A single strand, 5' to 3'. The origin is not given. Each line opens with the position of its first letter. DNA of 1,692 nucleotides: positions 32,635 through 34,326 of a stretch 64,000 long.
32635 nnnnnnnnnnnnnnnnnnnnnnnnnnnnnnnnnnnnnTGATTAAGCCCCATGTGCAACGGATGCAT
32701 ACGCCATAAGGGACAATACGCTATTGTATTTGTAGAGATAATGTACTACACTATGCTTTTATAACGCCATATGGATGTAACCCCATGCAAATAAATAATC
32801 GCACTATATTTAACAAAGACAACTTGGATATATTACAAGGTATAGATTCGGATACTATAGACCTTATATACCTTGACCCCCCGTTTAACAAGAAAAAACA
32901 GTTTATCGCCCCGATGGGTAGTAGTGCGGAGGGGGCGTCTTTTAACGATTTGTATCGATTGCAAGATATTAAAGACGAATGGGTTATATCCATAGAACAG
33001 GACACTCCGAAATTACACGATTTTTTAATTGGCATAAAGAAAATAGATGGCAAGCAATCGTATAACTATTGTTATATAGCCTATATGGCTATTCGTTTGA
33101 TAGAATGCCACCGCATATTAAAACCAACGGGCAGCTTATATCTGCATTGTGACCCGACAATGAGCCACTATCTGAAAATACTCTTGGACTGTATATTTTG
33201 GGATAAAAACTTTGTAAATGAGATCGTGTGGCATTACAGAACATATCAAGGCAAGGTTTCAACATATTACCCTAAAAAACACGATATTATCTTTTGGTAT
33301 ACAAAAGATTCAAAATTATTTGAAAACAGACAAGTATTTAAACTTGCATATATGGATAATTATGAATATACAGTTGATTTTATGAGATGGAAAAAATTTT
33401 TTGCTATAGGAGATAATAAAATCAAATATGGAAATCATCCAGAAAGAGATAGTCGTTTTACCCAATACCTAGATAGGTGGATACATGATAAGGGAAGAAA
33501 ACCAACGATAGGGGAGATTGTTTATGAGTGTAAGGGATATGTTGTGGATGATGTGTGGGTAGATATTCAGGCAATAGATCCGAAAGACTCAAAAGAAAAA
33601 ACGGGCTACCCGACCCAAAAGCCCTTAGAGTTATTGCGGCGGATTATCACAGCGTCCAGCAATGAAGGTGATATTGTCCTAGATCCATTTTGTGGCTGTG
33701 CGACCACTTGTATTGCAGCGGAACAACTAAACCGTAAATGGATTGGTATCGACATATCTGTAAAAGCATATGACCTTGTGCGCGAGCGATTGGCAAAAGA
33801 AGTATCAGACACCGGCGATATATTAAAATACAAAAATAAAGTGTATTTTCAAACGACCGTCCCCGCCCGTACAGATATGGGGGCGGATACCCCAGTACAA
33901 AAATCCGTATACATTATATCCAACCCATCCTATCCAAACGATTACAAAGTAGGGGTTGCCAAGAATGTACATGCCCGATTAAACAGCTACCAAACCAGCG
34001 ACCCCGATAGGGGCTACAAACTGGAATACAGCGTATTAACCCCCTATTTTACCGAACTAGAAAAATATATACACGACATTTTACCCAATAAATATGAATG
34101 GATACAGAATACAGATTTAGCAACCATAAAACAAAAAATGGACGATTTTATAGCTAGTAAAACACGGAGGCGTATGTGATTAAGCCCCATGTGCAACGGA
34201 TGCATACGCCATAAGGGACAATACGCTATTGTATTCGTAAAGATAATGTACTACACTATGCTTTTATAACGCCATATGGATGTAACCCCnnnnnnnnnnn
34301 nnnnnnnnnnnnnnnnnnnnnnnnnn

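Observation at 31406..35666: Tandem array of three MTase-GIY-YIG(T5orf172) fusion genes with swappable target-recognition cassettes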

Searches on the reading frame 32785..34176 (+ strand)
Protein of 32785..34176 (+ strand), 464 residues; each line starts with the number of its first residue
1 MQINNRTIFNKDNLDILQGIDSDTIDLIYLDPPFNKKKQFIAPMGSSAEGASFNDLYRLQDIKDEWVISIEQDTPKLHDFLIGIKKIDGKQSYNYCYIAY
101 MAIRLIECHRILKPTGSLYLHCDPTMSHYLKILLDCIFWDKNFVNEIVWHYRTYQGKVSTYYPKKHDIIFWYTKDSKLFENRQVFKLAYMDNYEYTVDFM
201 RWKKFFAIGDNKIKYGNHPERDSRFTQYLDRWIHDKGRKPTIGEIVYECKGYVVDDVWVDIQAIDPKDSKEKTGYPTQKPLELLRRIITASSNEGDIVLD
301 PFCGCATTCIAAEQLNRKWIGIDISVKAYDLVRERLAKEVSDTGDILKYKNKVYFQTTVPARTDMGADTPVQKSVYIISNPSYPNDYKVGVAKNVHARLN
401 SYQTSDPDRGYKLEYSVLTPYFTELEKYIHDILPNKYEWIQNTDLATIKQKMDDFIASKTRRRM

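Call 5: search_protein_families(library=pfam, proteins=[window:32785-34176:+], max_evalue=0.01)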
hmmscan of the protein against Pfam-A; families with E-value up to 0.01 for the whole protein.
window:32785-34176:+ (464 aa): 5 families
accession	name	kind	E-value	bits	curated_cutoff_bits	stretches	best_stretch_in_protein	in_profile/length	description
PF01555.25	N6_N4_Mtase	-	2.1e-46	159.1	26.7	1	25-332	1-219/221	DNA methylase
PF10544.15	T5orf172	-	1.1e-08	35.9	20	1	375-438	3-73/101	T5orf172 domain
PF02086.21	MethyltransfD12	-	6.4e-05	23.2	22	0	3-66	155-217/253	D12 class N6 adenine-specific DNA methyltransferase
PF13455.12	MUG113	-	0.00027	21.9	22.3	1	387-434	1-48/73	Meiotically up-regulated gene 113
PF03602.21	Cons_hypoth95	-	0.001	19.2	24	0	7-39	94-128/182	Conserved hypothetical protein 95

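Call 6: search_protein_families(library=ncbifam, proteins=[window:32785-34176:+], max_evalue=0.01)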
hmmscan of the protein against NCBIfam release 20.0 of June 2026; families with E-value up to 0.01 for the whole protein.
window:32785-34176:+ (464 aa): 4 families
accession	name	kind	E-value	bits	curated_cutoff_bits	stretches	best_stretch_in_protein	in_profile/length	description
NF008572.0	PRK11524.1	equivalog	4.5e-31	108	292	3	271-344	191-264/294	adenine-specific DNA-methyltransferase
NF050803.1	DnaMtaseCcrMCaul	equivalog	1.5e-22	80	830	1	267-344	178-255/350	adenine-specific DNA-methyltransferase CcrM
NF010253.0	PRK13699.1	subfamily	1.2e-13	51.2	244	1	273-337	142-206/226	DNA methyltransferase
TIGR01177.1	TIGR01177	hypoth_equivalog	0.0011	18.3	316.55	1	290-327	178-215/330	TIGR01177 family methyltransferase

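Call 13: find_homologous_proteins(query=window:32785-34176:+)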
Query window:32785-34176:+ (464 aa): 8000 proteins with E <= 0.001 among 8000 candidates; the best 120 are listed.
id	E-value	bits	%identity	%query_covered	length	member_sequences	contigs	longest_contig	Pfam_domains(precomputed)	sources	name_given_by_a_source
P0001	0.0e+0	1088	100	100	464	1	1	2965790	PF10544.16,PF01555.25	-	-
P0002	6.3e-224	762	76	99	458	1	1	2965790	PF10544.16,PF01555.25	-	-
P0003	1.9e-222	757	76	100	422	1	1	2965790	PF10544.16,PF01555.25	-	-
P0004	6.1e-190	650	61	99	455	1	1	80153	PF10544.16,PF03602.22,PF02086.22,PF01555.25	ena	-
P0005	3.7e-183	628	61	98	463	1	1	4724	PF10544.16,PF13455.13,PF01555.25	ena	-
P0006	1.6e-176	606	59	96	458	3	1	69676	PF10544.16,PF13455.13,PF01555.25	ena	-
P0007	2.1e-166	573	58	98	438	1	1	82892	PF10544.16,PF02086.22,PF13455.13,PF01555.25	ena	-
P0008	7.3e-166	571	58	98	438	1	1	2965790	PF10544.16,PF02086.22,PF13455.13,PF01555.25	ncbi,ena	-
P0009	8.5e-166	571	59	98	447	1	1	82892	PF10544.16,PF13455.13,PF01555.25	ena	-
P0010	2.0e-165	569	58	98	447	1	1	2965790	PF10544.16,PF13455.13,PF01555.25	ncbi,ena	-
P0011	2.2e-165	569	56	98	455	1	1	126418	PF10544.16,PF13455.13,PF01555.25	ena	-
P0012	2.9e-165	569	58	98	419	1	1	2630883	PF10544.16,PF01555.25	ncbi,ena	-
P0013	8.4e-165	567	57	99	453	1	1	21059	PF10544.16,PF03602.22,PF13455.13,PF01555.25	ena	-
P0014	2.7e-163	562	57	98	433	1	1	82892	PF10544.16,PF02086.22,PF13455.13,PF01555.25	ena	-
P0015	2.3e-162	559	58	98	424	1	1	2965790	PF10544.16,PF02086.22,PF13455.13,PF01555.25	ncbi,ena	-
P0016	8.2e-162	557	58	98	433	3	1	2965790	PF10544.16,PF13455.13,PF01555.25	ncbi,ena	-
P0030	6.1e-151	522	50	98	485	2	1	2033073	PF10544.16,PF02086.22,PF13455.13,PF01555.25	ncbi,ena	-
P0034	3.6e-150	519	62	78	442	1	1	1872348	PF01844.30,PF14279.13,PF01555.25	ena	-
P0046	2.9e-148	513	51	99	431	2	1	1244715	PF10544.16,PF13455.13,PF01555.25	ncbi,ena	-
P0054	1.8e-147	510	49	98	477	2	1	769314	PF10544.16,PF13455.13,PF01555.25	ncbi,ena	-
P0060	8.7e-147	508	51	99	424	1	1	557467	PF10544.16,PF01555.25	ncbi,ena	-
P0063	1.2e-146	507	52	95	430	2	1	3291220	PF10544.16,PF01555.25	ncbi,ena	-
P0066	1.4e-146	507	54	95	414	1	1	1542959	PF10544.16,PF02086.22,PF13455.13,PF01555.25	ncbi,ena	-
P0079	1.4e-145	504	54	98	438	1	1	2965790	PF10544.16,PF13455.13,PF01555.25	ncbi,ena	-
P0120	1.2e-143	497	51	98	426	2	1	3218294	PF10544.16,PF13455.13,PF01555.25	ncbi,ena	-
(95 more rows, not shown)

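Call 14: find_encoding_contigs(protein=P0008, flank=10000, max_places=3)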
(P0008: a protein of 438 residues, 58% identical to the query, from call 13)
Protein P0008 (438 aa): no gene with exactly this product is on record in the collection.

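Call 15: find_encoding_contigs(protein=P0066, flank=10000, max_places=3)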
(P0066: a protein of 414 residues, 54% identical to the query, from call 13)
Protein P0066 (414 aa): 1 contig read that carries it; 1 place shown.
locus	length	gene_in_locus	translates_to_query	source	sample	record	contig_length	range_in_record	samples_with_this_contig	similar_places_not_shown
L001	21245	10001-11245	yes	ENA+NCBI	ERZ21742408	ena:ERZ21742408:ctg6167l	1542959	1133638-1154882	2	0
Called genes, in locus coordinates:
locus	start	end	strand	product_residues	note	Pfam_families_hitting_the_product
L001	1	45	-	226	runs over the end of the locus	PF01553:Acyltransferase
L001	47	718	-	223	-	PF02224:Cytidylate_kin, PF13189:Cytidylate_kin2, PF01202:SKI (faint)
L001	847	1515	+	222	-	PF13847:Methyltransf_31, PF08241:Methyltransf_11, PF08242:Methyltransf_12 (weak), PF13649:Methyltransf_25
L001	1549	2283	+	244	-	PF00702:Hydrolase, PF13419:HAD_2, PF13242:Hydrolase_like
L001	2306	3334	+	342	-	PF01408:GFO_IDH_MocA, PF02894:GFO_IDH_MocA_C, PF22725:GFO_IDH_MocA_C3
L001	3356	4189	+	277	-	PF03328:HpcH_HpaI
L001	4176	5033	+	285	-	-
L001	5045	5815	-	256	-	PF03819:MazG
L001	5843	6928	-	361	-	PF13177:DNA_pol3_delta2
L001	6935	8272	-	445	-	PF00278:Orn_DAP_Arg_deC, PF02784:Orn_Arg_deC_N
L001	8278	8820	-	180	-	PF02674:Colicin_V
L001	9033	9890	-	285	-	PF01026:TatD_DNase (faint), PF04909:Amidohydro_2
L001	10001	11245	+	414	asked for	PF02086:MethyltransfD12 (faint), PF01555:N6_N4_Mtase, PF10544:T5orf172, PF13455:MUG113 (weak)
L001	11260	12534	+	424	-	PF02086:MethyltransfD12 (faint), PF01555:N6_N4_Mtase, PF10544:T5orf172, PF13455:MUG113 (weak)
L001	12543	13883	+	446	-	PF01555:N6_N4_Mtase, PF13455:MUG113 (faint), PF10544:T5orf172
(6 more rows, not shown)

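Call 22: list_cluster_members(proteins=[P0008, P0010, P0012, P0030, P0046, P0066, P0063, P0054, P0060, P0120])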
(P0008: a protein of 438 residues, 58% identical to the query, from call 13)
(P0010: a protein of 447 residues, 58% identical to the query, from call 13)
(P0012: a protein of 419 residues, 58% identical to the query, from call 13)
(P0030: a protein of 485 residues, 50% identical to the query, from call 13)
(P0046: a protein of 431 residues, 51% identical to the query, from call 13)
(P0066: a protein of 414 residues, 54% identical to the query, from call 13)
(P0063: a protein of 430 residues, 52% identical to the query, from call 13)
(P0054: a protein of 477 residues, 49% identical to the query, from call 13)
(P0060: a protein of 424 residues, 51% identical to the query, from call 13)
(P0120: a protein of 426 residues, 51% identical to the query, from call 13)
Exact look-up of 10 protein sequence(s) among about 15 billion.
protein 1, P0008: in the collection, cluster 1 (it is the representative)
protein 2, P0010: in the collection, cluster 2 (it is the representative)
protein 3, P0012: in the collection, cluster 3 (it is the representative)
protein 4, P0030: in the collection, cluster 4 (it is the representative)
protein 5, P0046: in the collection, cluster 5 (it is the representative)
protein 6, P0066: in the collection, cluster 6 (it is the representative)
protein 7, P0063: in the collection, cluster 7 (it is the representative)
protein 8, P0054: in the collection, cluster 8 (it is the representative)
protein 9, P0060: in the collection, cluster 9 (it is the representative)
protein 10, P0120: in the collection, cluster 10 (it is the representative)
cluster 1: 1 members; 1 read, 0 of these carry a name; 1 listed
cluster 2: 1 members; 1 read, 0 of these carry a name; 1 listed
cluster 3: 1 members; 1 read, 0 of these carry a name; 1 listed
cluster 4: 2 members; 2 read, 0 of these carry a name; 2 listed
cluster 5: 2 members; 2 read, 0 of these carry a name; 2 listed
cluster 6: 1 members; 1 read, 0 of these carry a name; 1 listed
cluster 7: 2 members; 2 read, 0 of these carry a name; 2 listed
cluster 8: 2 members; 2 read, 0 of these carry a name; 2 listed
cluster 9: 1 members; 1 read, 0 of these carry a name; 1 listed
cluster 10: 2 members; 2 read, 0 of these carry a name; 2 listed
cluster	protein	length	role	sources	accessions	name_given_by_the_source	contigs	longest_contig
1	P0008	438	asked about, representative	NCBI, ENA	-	-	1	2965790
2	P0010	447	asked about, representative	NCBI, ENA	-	-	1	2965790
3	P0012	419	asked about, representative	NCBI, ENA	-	-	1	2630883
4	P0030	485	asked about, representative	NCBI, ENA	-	-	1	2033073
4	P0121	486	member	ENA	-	-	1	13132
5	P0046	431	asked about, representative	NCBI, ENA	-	-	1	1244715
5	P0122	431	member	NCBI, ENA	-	-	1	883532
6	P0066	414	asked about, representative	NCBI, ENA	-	-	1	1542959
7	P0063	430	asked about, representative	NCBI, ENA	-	-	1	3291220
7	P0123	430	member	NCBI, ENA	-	-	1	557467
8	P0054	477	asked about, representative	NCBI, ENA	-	-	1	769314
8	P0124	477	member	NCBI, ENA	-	-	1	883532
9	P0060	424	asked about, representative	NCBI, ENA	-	-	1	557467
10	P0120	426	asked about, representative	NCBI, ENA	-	-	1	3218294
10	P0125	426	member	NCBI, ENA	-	-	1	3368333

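Call 24: find_related_loci(query=A2, collection=genome_contigs, flank=10000)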
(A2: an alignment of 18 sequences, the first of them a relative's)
Query A2 (464 aa) in genome_contigs; peptide patterns used: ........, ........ (x = any residue, [..] = any of these).
600 stretches matched a pattern (row limit reached: there are more); 572 encode a relative of the query (tblastn E <= 1e-3); the best 80 are kept; 80 distinct loci.
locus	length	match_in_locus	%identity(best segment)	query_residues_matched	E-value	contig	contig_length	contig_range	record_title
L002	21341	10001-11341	56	3-460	6e-161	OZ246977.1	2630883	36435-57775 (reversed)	MAG: Alphaproteobacteria bacterium isolate 7c62736b-e5c8-4c29-923d-774db4e2ed42 genome assembly, chromosome: 1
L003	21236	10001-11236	53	3-442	4e-151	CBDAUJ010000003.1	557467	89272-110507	MAG: Arenicellales bacterium isolate d9931a99-d968-425b-8f46-6ba07adf8f38 genome assembly, contig: contig_3, whole genom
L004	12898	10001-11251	53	3-455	6e-147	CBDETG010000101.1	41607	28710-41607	MAG: Leptonemataceae bacterium isolate 4d98f0f0-2bf7-434a-b357-397b54298da8 genome assembly, contig: contig_101, whole g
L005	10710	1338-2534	51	2-455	4e-144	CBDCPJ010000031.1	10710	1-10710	MAG: Spirochaetia bacterium isolate faab6882-6287-49c9-b04d-4208091d842c genome assembly, contig: contig_31, whole genom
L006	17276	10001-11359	52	3-462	3e-144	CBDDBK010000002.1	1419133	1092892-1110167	MAG: Flammeovirgaceae bacterium isolate 64983b94-c568-469d-9709-3c72167d8e3b genome assembly, contig: contig_2, whole ge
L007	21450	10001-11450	52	3-440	5e-140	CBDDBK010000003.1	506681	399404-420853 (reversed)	MAG: Flammeovirgaceae bacterium isolate 64983b94-c568-469d-9709-3c72167d8e3b genome assembly, contig: contig_3, whole ge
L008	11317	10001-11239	48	3-455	5e-139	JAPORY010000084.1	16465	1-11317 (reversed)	MAG: Aestuariivita sp. isolate CAR2_bin_10 NODE_1224_length_16465_cov_12.0386, whole genome shotgun sequence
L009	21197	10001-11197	50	3-447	4e-137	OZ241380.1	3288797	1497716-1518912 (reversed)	MAG: Arenicellales bacterium isolate 48bea495-cb59-4622-83a6-b71c21f957df genome assembly, chromosome: 1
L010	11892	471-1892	46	3-455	1e-136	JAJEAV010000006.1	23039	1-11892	MAG: Gammaproteobacteria bacterium isolate jk18x7bins.8 k141_2394266, whole genome shotgun sequence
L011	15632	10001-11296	50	1-443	1e-125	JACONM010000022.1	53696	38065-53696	MAG: Cellvibrionales bacterium isolate GM7GCV1 GM7GCV1_Ga0325874_122, whole genome shotgun sequence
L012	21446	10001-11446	42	1-459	3e-113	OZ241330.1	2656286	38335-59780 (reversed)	MAG: Flavobacteriaceae bacterium isolate fa1de417-fa23-45fd-b87b-4e01705e62a1 genome assembly, chromosome: 1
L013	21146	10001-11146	46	3-364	2e-96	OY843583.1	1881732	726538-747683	MAG: Spirochaetia bacterium isolate e339c5e2-24a0-4810-b346-c1807c958683 genome assembly, chromosome: 1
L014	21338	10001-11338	49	3-441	3e-140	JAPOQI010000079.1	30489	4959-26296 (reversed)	MAG: Cytophagales bacterium isolate APA_bin_81 c_000000185432, whole genome shotgun sequence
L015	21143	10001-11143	44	3-370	6e-95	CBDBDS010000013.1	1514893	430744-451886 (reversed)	MAG: Dehalococcoidia bacterium isolate f8bda5a5-7022-4204-9cdc-196a94cbeb23 genome assembly, contig: contig_13, whole ge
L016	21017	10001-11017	45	1-344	2e-88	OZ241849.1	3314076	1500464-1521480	MAG: Dehalococcoidia bacterium isolate e0324ba9-04d6-4c46-83e9-6adffe65d82a genome assembly, chromosome: 1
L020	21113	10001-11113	42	5-366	4e-87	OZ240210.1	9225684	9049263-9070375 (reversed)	MAG: Candidatus Marinacidobacterales bacterium isolate 0d31ad60-220b-4e30-b965-f5e03541a285 genome assembly, chromosome:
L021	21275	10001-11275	55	3-459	2e-155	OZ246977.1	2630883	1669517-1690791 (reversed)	MAG: Alphaproteobacteria bacterium isolate 7c62736b-e5c8-4c29-923d-774db4e2ed42 genome assembly, chromosome: 1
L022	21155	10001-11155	41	5-378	7e-86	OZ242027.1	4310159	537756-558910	MAG: Dehalococcoidia bacterium isolate b612d4f0-7387-46ac-83c2-9cb111bb644c genome assembly, chromosome: 1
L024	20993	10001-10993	44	1-366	3e-85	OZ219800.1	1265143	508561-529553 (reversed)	MAG: Rhodothermales bacterium isolate da3e7c24-c5f3-4507-9669-19e8aa5a93cb genome assembly, chromosome: 2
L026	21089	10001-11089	42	5-370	2e-84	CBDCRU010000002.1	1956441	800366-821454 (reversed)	MAG: Alphaproteobacteria bacterium isolate 004192cc-7be1-4318-a486-98437b1b10df genome assembly, contig: contig_2, whole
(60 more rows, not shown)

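Call 27: find_encoding_contigs(protein=P0016, flank=10000, max_places=3)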
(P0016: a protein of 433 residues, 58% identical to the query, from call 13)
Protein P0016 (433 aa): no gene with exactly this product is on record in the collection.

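Call 28: find_encoding_contigs(protein=P0079, flank=10000, max_places=3)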
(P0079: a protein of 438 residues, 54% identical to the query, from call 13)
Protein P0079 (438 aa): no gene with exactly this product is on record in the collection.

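Call 29: find_encoding_contigs(protein=P0009, flank=10000, max_places=3)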
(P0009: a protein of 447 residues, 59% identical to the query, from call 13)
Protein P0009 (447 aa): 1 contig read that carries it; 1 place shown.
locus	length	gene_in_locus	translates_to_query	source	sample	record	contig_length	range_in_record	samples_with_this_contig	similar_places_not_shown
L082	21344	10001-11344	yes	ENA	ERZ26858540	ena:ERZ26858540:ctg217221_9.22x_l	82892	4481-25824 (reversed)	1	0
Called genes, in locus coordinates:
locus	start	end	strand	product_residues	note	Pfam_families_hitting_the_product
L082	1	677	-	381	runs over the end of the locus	PF01979:Amidohydro_1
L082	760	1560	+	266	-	-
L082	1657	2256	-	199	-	PF03767:Acid_phosphat_B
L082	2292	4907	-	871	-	PF01411:tRNA-synt_2c, PF07973:tRNA_SAD, PF02272:DHHA1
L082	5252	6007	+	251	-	PF09339:HTH_IclR, PF01614:IclR_C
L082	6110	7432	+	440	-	PF01555:N6_N4_Mtase, PF10544:T5orf172, PF13455:MUG113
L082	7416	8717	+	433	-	PF01555:N6_N4_Mtase, PF10544:T5orf172, PF13455:MUG113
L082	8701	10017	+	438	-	PF02086:MethyltransfD12 (faint), PF01555:N6_N4_Mtase, PF10544:T5orf172, PF13455:MUG113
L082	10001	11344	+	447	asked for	PF01555:N6_N4_Mtase, PF10544:T5orf172, PF13455:MUG113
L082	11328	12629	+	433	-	PF01555:N6_N4_Mtase, PF10544:T5orf172, PF13455:MUG113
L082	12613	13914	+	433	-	PF02086:MethyltransfD12 (faint), PF01555:N6_N4_Mtase, PF10544:T5orf172, PF13455:MUG113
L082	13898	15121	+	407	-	PF02086:MethyltransfD12 (faint), PF01555:N6_N4_Mtase, PF10544:T5orf172, PF13455:MUG113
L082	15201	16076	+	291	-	PF04909:Amidohydro_2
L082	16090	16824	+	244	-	PF00106:adh_short, PF08659:KR (faint), PF13561:adh_short_C2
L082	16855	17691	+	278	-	PF01557:FAA_hydrolase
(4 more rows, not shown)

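Call 30: find_encoding_contigs(protein=P0004, flank=10000, max_places=3)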
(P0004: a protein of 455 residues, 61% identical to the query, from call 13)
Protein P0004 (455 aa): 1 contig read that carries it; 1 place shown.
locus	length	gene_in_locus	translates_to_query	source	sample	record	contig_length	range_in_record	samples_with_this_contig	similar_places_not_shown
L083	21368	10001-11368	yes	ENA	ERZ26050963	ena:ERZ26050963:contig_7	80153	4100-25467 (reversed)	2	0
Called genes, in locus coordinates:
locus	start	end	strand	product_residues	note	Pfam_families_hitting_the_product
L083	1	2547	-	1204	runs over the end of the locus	-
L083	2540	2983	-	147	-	-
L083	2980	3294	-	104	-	PF18765:Polbeta (weak)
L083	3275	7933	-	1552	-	PF18501:REC1, PF21918:cas_Cpf1_2nd, PF18516:RuvC_1, PF18510:NUC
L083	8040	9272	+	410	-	PF00083:Sugar_tr, PF07690:MFS_1, PF12832:MFS_1_like, PF06779:MFS_4 (faint)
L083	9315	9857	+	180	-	-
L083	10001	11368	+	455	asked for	PF02086:MethyltransfD12 (faint), PF03602:Cons_hypoth95 (faint), PF01555:N6_N4_Mtase, PF10544:T5orf172 (weak)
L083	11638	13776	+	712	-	PF00133:tRNA-synt_1 (faint), PF09334:tRNA-synt_1g, PF19303:Anticodon_3, PF01588:tRNA_bind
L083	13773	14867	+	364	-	PF01098:FTSW_RODA_SPOVE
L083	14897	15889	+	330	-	PF20030:bpMoxR, PF00158:Sigma54_activat (faint), PF00004:AAA (faint), PF07726:AAA_3, PF07728:AAA_5, PF17863:AAA_lid_2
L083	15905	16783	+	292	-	PF01882:DUF58, PF13519:VWA_2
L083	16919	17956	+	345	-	-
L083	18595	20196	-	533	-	PF05598:DUF772, PF01609:DDE_Tnp_1, PF13751:DDE_Tnp_1_6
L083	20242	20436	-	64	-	PF12760:Zn_ribbon_IS1595 (weak)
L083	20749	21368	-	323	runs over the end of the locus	PF00365:PFK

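Call 41: search_protein_families(library=pfam, alignment_id=A4, max_evalue=0.001)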
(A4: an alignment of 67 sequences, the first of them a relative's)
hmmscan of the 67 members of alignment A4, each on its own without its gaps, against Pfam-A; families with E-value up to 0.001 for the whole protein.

A. member 1, L013:9968-11392:+ (475 aa): 5 families
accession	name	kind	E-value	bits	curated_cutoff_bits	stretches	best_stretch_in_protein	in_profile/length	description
PF01555.25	N6_N4_Mtase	-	8.5e-44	150.6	26.7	1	34-361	1-218/221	DNA methylase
PF01844.29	HNH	-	5.1e-14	52.6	21.4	1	415-460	1-47/47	HNH endonuclease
PF14279.12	HNH_5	-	5.4e-12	45.9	27.5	1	415-460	1-46/56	HNH endonuclease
PF13395.12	HNH_4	-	0.00011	22.5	22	1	425-460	16-51/54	HNH endonuclease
PF02945.21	Endonuclease_7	-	0.00012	22.4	23.6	1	393-460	5-66/82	Recombination endonuclease VII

B. families by the number of members that match (of 67 scanned): 11 families
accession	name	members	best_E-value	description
PF01555.25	N6_N4_Mtase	67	3.6e-56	DNA methylase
PF01844.29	HNH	65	4.2e-17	HNH endonuclease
PF14279.12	HNH_5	64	3.3e-14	HNH endonuclease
PF13395.12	HNH_4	34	1.6e-06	HNH endonuclease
PF02945.21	Endonuclease_7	32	2.5e-06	Recombination endonuclease VII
PF03602.21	Cons_hypoth95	13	1.7e-05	Conserved hypothetical protein 95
PF02086.21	MethyltransfD12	8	6.6e-07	D12 class N6 adenine-specific DNA methyltransferase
PF13847.12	Methyltransf_31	8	3.9e-05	Methyltransferase domain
PF00625.27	Guanylate_kin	1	4.1e-43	Guanylate kinase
PF05724.17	TPMT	1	0.00036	Thiopurine S-methyltransferase (TPMT)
PF13649.12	Methyltransf_25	1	0.00053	Methyltransferase domain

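Call 45: predict_structure(alignment_id=A3)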
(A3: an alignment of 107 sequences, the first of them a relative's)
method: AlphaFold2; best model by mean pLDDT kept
length: 422 residues; sequences in the alignment: 107
mean_pLDDT: 87.3   pTM: 0.85
mean pLDDT of the five models: 87.3, 85.3, 85.3, 83.9, 83.4
residues with pLDDT >= 90: 256; 70-90: 103; 50-70: 63; < 50: 0
segments of 3 or more residues with pLDDT < 50: none
pLDDT, mean of each block of 10 residues (from residue 1): 89 93 96 66 66 70 87 93 91 91 96 98 91 97 97 83 92 97 86 56 66 92 86 79 97 96 84 95 87 85 62 91 74 96 94 91 89 95 95 92 96 92 70
secondary structure, 60 per line:
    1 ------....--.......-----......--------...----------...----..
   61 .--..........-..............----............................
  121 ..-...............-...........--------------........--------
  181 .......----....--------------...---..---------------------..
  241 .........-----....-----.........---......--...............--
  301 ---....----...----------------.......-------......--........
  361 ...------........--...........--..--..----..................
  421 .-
elements in order: E7-10 H13-19 E25-30 E39-41 E52-54 H64-73 H75-88 H93-111 E112-122 H124-138 E143-150 E165-172 H181-184 E185-187 H192-195 E210-212 H239-249 E255-258 H264-272 E276-281 H284-298 H304-307 E312-314 E331-337 E345-350 H353-363 E370-377 H380-390 H403-421

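Call 51: fold_search(model_id=the predicted structure, library=pdb)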
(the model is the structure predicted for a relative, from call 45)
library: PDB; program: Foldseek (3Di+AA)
matches with E <= 10: 1169; with E <= 0.001: 120
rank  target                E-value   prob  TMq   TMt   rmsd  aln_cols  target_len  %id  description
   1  6pbd_A                2.8e-18  1.00  0.45  0.54  22.8       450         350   18  DNA N6-Adenine Methyltransferase CcrM In Complex with Double-Stranded DNA Oligonucleotide Containing Its Recognition S (released 2019-10-23)
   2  8urk_A                5.1e-18  1.00  0.49  0.80   4.9       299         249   22  Crystal structure of DNA N6-Adenine Methyltransferase M.BceJIV from Burkholderia cenocepacia in complex with duplex DN (released 2024-09-11)
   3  6pbd_B                1.9e-17  1.00  0.46  0.58  18.3       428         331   18  DNA N6-Adenine Methyltransferase CcrM In Complex with Double-Stranded DNA Oligonucleotide Containing Its Recognition S (released 2019-10-23)
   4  9c3u_A                2.5e-17  1.00  0.48  0.80   6.1       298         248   23  Crystal structure of DNA N6-Adenine Methyltransferase M.BceJIV from Burkholderia cenocepacia in complex with duplex DN (released 2024-09-11)
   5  9c3s_A                3.9e-17  1.00  0.50  0.81   4.5       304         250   22  Crystal structure of DNA N6-Adenine Methyltransferase M.BceJIV from Burkholderia cenocepacia in complex with duplex DN (released 2024-09-11)
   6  1nw8                  4.7e-17  1.00  0.49  0.73   5.2       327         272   21  Structure of L72P mutant beta class N6-adenine DNA methyltransferase RsrI (released 2003-07-29)
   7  8urk_D                5.6e-17  1.00  0.47  0.79   5.3       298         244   24  Crystal structure of DNA N6-Adenine Methyltransferase M.BceJIV from Burkholderia cenocepacia in complex with duplex DN (released 2024-09-11)
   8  1nw6                  1.4e-16  1.00  0.49  0.72   6.0       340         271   20  Structure of the beta class N6-adenine DNA methyltransferase RsrI bound to sinefungin (released 2003-07-29)
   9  1eg2                  4.3e-16  1.00  0.48  0.73   6.3       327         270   21  CRYSTAL STRUCTURE OF RHODOBACTER SPHEROIDES (N6 ADENOSINE) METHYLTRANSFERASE (M.RSRI) (released 2000-10-18)
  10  9c3s_C                7.7e-16  1.00  0.47  0.78   4.9       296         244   23  Crystal structure of DNA N6-Adenine Methyltransferase M.BceJIV from Burkholderia cenocepacia in complex with duplex DN (released 2024-09-11)
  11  9c3s_D                1.2e-15  1.00  0.48  0.81   4.5       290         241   23  Crystal structure of DNA N6-Adenine Methyltransferase M.BceJIV from Burkholderia cenocepacia in complex with duplex DN (released 2024-09-11)
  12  9c3u_C                1.4e-15  1.00  0.46  0.78   5.2       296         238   23  Crystal structure of DNA N6-Adenine Methyltransferase M.BceJIV from Burkholderia cenocepacia in complex with duplex DN (released 2024-09-11)
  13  8s9m                  2.5e-15  1.00  0.42  0.72   8.9       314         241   19  DNA cytosine-N4 methyltransferase (residues 79-324) from the Bdelloid rotifer Adineta vaga (released 2023-08-02)
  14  9c3u_D                4.5e-15  1.00  0.46  0.78   4.8       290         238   24  Crystal structure of DNA N6-Adenine Methyltransferase M.BceJIV from Burkholderia cenocepacia in complex with duplex DN (released 2024-09-11)
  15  6k0w_D                4.5e-15  1.00  0.44  0.42   8.2       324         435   23  DNA methyltransferase in complex with sinefungin (released 2019-12-11)
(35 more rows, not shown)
